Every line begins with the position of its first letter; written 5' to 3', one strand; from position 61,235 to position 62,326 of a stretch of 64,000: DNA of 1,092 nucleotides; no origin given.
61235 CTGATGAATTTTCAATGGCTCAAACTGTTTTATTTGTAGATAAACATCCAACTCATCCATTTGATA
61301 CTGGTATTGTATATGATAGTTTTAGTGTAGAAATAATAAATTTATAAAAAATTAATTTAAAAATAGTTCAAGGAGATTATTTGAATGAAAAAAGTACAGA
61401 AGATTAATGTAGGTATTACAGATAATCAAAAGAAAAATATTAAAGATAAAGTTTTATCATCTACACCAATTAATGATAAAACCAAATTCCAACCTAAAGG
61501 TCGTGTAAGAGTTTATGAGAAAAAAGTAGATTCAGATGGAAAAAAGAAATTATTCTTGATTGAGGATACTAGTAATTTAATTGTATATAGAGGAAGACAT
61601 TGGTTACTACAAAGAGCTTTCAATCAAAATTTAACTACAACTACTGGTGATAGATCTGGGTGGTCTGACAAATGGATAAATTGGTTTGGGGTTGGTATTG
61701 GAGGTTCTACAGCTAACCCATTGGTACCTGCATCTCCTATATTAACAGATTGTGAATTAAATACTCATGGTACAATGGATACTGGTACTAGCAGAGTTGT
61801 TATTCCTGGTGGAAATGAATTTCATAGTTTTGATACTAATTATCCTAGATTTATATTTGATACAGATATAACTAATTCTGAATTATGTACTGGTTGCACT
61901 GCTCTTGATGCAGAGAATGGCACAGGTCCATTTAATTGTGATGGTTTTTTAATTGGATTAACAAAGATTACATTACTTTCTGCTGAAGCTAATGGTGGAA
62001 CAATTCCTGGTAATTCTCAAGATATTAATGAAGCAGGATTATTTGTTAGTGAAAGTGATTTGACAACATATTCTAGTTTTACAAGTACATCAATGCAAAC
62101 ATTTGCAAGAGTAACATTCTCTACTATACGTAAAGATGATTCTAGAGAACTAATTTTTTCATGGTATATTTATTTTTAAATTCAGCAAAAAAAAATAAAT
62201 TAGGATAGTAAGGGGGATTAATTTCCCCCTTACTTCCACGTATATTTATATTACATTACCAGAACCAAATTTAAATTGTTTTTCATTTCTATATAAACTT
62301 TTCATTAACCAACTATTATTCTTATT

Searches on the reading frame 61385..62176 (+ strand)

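Call 48: search_protein_families(library=phrogs, proteins=[window:61385-62176:+], max_evalue=0.001)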
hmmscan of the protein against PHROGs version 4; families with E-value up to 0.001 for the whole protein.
window:61385-62176:+ (264 aa): 2 families
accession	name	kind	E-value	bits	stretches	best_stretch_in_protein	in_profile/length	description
phrog_19418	-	head and packaging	1.3e-09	39.4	1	32-127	21-110/244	virion structural protein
phrog_5417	-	unknown function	1e-05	26.4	1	210-264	115-156/156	-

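Call 49: search_protein_families(library=pfam, proteins=[window:61385-62176:+], max_evalue=0.001)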
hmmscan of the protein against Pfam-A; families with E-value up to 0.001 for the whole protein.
window:61385-62176:+ (264 aa): 0 families
